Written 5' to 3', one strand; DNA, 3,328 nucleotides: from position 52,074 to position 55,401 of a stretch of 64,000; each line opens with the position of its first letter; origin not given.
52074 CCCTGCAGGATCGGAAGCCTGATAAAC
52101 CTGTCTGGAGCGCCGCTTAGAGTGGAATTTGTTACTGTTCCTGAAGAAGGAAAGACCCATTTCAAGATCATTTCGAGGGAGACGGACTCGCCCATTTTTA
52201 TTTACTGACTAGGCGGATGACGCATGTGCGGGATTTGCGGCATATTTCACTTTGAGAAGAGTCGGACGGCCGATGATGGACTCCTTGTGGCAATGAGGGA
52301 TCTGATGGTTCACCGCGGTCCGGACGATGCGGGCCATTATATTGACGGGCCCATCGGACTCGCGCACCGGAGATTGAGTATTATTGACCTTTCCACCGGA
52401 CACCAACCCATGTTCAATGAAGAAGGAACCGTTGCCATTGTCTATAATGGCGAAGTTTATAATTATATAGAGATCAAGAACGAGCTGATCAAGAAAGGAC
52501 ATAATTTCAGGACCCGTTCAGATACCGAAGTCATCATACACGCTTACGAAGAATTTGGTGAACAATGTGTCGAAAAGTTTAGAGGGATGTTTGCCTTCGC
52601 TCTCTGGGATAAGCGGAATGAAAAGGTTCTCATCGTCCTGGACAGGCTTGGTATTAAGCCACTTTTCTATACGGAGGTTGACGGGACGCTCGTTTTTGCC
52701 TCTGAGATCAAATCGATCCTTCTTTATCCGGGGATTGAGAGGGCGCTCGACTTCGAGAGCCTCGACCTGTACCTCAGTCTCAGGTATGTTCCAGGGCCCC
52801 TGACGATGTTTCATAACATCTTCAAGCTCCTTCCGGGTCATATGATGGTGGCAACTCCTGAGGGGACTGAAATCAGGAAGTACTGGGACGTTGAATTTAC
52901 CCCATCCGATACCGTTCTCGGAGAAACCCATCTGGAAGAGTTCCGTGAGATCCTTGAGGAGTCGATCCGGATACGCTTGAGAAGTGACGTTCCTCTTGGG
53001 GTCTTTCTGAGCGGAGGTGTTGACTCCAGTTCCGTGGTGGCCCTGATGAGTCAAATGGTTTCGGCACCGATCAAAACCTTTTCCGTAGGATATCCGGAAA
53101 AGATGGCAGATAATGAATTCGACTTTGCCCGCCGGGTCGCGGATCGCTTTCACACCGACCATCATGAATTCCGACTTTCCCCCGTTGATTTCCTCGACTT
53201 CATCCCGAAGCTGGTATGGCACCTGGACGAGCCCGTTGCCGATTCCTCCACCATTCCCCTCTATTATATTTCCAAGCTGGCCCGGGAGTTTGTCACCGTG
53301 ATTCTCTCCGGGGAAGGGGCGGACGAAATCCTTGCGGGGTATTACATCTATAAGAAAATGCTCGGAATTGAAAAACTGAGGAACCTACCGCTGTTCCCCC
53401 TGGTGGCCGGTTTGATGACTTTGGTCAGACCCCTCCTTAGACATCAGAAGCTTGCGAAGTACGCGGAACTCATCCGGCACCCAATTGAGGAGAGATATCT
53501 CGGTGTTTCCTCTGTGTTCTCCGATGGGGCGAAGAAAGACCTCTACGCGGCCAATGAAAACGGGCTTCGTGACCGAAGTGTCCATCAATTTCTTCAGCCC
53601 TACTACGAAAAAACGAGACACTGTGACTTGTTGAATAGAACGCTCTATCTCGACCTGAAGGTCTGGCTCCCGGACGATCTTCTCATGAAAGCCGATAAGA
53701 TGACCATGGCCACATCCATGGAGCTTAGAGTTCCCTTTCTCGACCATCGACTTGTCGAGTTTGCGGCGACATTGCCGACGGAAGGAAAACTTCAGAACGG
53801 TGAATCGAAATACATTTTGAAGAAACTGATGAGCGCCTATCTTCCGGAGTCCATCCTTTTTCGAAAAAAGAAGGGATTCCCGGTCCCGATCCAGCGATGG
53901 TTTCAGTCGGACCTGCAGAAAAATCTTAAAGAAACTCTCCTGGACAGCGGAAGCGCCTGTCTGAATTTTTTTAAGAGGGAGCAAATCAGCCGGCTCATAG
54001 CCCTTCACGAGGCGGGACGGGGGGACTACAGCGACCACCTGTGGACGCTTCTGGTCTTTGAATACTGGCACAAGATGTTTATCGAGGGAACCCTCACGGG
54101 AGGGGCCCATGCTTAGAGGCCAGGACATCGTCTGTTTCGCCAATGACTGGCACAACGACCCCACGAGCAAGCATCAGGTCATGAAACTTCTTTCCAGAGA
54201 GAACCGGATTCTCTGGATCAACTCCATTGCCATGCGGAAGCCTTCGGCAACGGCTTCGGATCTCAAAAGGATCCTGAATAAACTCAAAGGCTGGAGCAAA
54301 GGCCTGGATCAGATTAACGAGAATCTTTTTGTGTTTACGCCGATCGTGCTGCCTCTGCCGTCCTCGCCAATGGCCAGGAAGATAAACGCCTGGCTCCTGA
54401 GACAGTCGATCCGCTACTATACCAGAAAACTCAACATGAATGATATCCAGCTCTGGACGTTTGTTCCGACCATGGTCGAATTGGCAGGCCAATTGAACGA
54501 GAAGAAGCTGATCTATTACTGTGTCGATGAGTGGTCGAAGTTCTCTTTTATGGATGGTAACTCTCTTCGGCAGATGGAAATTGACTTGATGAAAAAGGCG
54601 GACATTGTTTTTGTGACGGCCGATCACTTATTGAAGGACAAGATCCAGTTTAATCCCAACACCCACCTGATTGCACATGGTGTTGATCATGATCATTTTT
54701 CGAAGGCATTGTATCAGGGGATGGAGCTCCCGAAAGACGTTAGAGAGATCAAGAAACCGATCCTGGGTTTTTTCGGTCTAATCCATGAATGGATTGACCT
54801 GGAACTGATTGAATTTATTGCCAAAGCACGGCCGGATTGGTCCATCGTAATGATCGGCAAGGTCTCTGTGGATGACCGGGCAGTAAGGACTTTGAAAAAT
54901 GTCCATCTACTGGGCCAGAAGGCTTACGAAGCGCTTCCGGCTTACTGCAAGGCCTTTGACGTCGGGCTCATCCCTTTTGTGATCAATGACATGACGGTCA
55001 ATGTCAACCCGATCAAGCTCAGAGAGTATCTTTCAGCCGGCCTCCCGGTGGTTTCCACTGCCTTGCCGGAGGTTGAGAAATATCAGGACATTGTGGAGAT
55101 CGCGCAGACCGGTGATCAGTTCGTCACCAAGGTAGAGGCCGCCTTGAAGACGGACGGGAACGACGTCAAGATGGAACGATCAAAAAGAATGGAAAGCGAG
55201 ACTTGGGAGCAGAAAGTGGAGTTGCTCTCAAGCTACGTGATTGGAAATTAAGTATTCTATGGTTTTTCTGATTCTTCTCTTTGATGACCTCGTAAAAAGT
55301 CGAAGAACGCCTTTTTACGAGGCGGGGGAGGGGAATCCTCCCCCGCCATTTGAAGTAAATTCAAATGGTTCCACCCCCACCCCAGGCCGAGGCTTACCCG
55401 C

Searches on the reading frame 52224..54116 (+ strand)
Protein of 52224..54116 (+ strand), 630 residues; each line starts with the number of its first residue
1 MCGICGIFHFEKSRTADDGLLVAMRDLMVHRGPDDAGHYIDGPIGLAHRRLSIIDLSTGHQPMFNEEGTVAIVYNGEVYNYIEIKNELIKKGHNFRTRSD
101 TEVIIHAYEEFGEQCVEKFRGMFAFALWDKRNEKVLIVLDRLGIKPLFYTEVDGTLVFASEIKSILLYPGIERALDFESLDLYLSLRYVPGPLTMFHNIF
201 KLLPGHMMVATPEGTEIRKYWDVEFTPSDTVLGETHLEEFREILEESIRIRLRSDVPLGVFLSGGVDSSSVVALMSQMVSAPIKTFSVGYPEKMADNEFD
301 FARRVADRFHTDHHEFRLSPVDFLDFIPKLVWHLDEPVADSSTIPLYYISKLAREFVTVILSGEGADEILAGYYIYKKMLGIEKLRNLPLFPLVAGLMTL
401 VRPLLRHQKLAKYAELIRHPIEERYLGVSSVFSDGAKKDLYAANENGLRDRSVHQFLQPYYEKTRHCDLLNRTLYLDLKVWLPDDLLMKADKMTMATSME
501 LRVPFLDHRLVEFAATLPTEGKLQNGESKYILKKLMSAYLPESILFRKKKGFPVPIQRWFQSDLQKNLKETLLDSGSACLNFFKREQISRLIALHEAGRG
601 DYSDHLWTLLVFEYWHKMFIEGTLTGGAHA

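Call 61: search_protein_families(library=ncbifam, proteins=[window:52224-54116:+], max_evalue=0.00001)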
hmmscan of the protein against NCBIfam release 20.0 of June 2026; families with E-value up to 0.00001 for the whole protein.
window:52224-54116:+ (630 aa): 9 families
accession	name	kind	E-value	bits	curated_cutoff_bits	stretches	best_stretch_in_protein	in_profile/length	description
TIGR03108.1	eps_aminotran_1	hypoth_equivalog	9.1e-190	632.4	816.9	1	1-614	1-623/628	XrtA/PEP-CTERM system amidotransferase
TIGR01536.1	asn_synth_AEB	equivalog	8.5e-162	539.7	267.1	1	2-552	1-517/517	asparagine synthase (glutamine-hydrolyzing)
TIGR03104.1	trio_amidotrans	equivalog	6.4e-139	463.9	570.1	2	1-379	1-386/589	N-acetylglutaminylglutamine amidotransferase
NF006949.0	PRK09431.1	equivalog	4.5e-106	355.6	499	3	1-166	1-166/554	asparagine synthase B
NF033535.1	lass_lactam_cya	exception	1.1e-86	291.8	525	2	1-371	1-377/668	lasso peptide isopeptide bond-forming cyclase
NF033561.1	macrolact_Ik_Al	subfamily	3.4e-22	78.8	300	1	115-370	75-331/561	albusnodin/ikarugamycin family macrolactam cyclase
NF001484.0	PRK00331.1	subfamily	8.5e-13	47.5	381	1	43-166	66-199/601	isomerizing glutamine--fructose-6-phosphate transaminase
TIGR01135.1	glmS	equivalog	1.3e-12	47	418.05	1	45-167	67-199/607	glutamine--fructose-6-phosphate transaminase (isomerizing)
TIGR01134.1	purF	equivalog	5.7e-12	45.7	350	1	45-162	67-196/432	amidophosphoribosyltransferase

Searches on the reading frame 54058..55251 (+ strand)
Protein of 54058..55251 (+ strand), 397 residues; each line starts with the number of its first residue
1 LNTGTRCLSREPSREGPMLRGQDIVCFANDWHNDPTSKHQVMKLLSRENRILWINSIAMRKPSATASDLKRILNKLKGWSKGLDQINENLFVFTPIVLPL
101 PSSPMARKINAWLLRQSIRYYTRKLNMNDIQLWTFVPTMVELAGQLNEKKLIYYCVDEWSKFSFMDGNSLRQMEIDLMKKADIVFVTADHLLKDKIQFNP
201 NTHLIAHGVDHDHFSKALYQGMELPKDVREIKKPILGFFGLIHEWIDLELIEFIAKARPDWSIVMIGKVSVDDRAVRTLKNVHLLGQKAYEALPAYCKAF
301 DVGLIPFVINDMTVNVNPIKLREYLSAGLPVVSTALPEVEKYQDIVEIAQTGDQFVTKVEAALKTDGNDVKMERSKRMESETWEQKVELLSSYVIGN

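Call 61: search_protein_families(library=ncbifam, proteins=[window:54058-55251:+], max_evalue=0.00001)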
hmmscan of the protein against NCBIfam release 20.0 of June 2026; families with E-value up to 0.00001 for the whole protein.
window:54058-55251:+ (397 aa): 2 families
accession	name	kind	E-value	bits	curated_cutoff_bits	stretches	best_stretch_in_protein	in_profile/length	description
NF047676.1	TeichurnBiosyTuaH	equivalog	8.8e-31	107.1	550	1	114-386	84-376/384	teichuronic acid biosynthesis protein TuaH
TIGR04063.1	stp3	hypoth_equivalog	4.6e-06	25.8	442.05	1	171-376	148-363/397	TIGR04063 family PEP-CTERM/XrtA system glycosyltransferase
